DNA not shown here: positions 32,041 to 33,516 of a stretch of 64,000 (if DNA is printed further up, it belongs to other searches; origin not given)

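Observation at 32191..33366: Bacterial-type SurE nucleotidase with a C-terminal extension: a candidate lateral gene transfer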

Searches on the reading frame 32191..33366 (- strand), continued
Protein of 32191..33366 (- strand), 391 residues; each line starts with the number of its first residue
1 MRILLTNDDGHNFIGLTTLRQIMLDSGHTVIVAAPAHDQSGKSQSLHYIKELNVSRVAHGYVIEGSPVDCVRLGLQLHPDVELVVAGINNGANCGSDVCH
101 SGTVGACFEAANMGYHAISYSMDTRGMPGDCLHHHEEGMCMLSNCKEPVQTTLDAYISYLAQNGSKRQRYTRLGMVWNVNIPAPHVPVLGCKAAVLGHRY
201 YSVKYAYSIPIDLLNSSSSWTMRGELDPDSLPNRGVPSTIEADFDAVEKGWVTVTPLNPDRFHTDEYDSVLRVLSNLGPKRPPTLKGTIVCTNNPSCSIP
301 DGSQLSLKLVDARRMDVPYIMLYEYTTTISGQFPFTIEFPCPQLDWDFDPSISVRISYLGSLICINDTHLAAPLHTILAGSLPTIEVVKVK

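Call 59: find_encoding_contigs(protein=P0004, flank=3000, max_places=1)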
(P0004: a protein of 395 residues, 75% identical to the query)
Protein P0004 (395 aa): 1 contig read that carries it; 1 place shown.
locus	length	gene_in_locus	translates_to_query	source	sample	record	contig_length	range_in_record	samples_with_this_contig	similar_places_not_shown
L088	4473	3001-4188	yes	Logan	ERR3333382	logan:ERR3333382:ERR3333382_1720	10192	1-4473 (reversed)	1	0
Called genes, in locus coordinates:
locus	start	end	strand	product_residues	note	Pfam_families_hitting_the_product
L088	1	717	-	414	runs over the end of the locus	PF12796:Ank_2, PF24521:Ank_KRIT1 (faint), PF13857:Ank_5 (faint), PF00023:Ank (faint), PF13606:Ank_3 (faint), PF13637:Ank_4 (faint), PF12796:Ank_2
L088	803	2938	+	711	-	-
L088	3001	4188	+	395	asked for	PF01975:SurE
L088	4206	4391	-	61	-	-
